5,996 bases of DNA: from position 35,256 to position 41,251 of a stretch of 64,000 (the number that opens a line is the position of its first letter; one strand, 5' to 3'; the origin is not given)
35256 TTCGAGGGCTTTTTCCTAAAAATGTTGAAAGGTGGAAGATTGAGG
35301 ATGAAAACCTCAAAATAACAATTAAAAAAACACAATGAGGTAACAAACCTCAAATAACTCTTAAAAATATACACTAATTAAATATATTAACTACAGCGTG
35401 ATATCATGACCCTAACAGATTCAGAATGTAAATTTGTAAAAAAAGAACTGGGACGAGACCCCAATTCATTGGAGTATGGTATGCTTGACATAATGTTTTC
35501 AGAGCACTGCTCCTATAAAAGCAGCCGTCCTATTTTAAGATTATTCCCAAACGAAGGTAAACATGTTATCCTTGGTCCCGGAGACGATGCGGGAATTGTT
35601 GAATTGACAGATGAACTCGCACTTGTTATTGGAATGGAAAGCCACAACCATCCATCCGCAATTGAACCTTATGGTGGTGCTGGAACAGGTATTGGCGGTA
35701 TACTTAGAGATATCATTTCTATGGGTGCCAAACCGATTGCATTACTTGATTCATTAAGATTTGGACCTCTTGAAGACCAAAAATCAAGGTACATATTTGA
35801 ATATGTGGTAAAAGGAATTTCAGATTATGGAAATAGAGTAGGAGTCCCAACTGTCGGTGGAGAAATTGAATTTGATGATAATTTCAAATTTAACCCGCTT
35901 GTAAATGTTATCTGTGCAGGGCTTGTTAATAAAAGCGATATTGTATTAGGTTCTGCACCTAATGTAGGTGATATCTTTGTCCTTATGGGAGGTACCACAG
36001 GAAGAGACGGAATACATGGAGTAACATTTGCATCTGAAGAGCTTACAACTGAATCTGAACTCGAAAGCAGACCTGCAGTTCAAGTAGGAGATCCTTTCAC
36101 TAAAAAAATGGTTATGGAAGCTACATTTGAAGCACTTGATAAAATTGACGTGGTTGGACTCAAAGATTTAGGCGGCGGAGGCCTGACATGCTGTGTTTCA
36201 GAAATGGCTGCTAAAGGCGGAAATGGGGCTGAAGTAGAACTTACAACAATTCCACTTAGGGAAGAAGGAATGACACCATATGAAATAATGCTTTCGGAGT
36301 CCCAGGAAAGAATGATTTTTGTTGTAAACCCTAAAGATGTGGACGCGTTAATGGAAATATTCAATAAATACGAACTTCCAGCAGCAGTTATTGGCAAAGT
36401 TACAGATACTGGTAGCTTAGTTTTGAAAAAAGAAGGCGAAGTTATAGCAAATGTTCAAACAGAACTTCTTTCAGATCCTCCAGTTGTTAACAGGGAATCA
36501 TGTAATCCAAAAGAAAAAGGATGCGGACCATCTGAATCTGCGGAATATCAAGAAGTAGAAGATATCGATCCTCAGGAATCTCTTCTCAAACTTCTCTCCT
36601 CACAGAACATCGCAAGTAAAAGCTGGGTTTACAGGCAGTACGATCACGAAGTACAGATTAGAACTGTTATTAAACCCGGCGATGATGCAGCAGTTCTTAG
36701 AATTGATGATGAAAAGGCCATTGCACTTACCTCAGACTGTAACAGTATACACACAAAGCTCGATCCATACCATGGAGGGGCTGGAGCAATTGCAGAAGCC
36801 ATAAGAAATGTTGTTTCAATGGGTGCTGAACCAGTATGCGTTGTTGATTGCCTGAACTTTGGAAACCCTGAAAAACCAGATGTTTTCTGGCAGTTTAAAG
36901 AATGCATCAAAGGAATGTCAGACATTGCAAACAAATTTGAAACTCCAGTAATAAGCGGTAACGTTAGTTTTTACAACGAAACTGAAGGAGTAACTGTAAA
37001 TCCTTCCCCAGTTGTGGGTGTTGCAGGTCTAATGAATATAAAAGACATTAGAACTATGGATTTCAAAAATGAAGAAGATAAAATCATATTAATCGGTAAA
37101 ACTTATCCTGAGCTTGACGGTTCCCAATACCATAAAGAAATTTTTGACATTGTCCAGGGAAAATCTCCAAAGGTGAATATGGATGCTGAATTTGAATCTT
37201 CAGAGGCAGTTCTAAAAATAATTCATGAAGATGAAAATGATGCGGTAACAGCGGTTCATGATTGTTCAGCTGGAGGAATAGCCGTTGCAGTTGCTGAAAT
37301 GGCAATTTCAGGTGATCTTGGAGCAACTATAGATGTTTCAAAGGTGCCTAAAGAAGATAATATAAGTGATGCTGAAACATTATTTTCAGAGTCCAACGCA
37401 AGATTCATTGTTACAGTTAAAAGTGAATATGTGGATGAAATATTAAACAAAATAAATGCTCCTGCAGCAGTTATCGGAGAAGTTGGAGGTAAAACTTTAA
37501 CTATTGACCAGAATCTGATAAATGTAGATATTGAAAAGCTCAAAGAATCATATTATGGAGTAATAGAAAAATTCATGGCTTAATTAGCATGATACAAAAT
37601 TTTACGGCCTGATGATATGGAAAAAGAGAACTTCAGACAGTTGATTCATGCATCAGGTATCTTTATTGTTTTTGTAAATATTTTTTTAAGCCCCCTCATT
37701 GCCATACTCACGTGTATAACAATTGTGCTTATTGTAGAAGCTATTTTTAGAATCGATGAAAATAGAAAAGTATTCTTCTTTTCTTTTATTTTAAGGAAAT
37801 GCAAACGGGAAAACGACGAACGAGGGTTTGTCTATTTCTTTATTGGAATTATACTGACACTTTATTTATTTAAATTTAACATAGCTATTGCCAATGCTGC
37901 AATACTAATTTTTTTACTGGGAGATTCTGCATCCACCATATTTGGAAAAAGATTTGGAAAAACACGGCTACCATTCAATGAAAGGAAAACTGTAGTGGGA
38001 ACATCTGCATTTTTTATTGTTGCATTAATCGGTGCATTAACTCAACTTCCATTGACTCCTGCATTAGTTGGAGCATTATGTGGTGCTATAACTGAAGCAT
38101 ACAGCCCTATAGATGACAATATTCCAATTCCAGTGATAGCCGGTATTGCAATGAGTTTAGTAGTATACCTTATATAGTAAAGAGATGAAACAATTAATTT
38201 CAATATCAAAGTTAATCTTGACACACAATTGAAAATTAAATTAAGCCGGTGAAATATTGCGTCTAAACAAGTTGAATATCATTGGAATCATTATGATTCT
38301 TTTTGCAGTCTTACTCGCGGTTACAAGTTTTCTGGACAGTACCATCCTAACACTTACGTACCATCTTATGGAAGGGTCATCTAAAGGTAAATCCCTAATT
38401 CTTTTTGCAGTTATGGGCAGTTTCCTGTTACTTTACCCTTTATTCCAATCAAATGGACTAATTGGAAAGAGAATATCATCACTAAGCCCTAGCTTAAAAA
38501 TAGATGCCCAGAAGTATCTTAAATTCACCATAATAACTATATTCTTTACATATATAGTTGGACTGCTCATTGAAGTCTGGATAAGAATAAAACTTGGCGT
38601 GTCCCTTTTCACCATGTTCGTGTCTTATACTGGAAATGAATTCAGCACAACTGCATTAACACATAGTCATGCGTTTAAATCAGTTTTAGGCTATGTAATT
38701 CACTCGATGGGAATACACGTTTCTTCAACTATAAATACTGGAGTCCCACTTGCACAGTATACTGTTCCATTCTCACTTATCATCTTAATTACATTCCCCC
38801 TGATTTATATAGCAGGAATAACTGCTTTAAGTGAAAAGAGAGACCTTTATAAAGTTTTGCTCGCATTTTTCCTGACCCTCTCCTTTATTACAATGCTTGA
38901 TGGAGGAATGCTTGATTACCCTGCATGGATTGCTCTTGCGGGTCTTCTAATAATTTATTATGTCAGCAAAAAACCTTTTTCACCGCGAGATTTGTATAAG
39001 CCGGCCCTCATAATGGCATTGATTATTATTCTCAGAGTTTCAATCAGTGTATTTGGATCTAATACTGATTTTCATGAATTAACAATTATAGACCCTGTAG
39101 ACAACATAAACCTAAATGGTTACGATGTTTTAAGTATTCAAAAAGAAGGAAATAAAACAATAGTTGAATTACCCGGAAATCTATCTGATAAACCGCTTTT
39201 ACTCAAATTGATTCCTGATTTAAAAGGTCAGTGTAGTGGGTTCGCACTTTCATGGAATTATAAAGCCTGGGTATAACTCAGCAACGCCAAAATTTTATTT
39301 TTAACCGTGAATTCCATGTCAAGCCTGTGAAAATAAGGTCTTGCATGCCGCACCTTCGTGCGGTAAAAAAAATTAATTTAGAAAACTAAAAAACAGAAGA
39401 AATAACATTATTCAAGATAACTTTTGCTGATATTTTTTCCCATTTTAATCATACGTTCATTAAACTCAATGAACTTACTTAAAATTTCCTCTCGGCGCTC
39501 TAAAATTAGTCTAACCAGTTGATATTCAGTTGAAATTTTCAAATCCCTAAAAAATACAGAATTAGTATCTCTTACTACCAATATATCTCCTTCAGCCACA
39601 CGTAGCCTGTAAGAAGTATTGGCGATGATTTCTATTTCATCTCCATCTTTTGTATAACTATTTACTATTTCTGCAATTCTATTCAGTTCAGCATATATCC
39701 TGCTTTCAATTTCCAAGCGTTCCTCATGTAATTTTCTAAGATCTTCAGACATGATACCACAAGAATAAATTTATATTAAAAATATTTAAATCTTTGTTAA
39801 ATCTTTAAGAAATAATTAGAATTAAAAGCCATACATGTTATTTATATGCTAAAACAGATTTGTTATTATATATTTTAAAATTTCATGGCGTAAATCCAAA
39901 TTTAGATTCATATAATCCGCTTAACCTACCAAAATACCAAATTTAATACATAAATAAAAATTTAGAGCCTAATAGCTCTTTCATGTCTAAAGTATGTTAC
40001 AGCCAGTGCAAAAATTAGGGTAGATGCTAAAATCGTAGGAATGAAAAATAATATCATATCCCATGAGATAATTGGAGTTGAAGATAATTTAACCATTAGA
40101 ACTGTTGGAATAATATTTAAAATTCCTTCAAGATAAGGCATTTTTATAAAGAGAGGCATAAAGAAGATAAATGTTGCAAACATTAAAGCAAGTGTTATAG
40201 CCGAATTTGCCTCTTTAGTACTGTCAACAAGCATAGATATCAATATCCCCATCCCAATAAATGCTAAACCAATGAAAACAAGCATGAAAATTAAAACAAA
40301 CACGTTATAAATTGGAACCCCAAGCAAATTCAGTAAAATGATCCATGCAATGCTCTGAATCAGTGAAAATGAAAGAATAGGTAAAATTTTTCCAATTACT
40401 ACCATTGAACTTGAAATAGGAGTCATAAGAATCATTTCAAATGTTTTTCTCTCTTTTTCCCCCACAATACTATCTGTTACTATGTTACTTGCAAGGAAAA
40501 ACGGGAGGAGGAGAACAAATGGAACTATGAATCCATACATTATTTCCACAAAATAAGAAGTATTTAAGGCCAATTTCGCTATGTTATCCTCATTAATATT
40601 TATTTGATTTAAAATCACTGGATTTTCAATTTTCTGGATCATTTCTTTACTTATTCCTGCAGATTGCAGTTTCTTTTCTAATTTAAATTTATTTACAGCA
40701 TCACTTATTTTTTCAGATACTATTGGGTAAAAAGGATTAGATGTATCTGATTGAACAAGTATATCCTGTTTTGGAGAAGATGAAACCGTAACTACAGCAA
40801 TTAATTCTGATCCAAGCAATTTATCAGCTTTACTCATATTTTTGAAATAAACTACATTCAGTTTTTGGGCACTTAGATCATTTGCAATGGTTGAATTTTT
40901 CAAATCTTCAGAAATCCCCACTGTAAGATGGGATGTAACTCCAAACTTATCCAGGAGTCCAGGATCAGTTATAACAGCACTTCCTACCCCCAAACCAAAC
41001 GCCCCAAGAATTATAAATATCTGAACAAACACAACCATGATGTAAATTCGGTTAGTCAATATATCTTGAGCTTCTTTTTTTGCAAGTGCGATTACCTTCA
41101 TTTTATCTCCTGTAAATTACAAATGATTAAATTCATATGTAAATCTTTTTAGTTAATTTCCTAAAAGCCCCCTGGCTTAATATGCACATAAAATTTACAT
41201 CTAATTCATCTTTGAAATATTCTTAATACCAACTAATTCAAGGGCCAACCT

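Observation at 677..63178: Window-wide family of modular A-tract/T-tract mini-hairpins packed into arrays at 10 or more loci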

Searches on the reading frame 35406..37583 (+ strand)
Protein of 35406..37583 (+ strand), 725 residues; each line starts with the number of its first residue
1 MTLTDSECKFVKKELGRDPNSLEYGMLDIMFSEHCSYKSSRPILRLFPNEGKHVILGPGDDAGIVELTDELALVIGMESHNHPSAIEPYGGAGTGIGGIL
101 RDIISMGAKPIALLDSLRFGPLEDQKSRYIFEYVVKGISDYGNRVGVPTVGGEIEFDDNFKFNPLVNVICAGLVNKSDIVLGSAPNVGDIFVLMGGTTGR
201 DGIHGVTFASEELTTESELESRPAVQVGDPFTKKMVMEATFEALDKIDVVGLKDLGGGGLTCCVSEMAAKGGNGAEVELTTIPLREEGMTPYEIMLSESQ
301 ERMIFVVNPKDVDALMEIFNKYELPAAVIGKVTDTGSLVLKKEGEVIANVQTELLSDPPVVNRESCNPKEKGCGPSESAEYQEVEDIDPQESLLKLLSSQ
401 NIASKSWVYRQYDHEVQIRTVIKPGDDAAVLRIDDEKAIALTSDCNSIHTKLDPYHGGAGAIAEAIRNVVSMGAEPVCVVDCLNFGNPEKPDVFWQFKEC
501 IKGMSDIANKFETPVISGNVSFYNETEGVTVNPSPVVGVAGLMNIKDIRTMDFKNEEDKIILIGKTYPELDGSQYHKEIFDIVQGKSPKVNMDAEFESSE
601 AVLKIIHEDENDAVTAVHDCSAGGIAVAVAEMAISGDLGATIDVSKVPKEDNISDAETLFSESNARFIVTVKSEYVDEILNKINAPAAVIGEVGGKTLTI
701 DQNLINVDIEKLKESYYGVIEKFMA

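Call 11: search_protein_families(library=pfam, proteins=[window:35406-37583:+])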
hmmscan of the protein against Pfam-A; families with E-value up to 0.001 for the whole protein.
window:35406-37583:+ (725 aa): 3 families
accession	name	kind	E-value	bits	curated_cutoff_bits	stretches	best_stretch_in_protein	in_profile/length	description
PF02769.27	AIRS_C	-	2.6e-64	216.5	23.1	2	187-340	2-153/156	AIR synthase related protein, C-terminal domain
PF00586.29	AIRS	-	3.7e-58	195.3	24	2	425-543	1-112/112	AIR synthase related protein, N-terminal domain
PF18072.6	FGAR-AT_linker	-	1.6e-09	38.6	26.6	1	1-38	10-50/50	Formylglycinamide ribonucleotide amidotransferase linker domain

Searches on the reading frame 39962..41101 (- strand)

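Call 37: search_protein_families(library=pfam, proteins=[window:39962-41101:-], max_evalue=0.00001)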
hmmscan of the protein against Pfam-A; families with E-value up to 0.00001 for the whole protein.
window:39962-41101:- (379 aa): 3 families
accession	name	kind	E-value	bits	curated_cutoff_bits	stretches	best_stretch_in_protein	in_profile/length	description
PF12698.13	ABC2_membrane_3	-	1e-22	81.2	31.6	1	21-364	8-342/347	ABC-2 family transporter protein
PF12679.13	ABC2_membrane_2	-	3.8e-15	56.4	27.2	1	5-324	2-209/283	ABC-2 family transporter protein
PF01061.29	ABC2_membrane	-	1.9e-09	37.8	26.9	1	193-334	52-200/211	ABC-2 type transporter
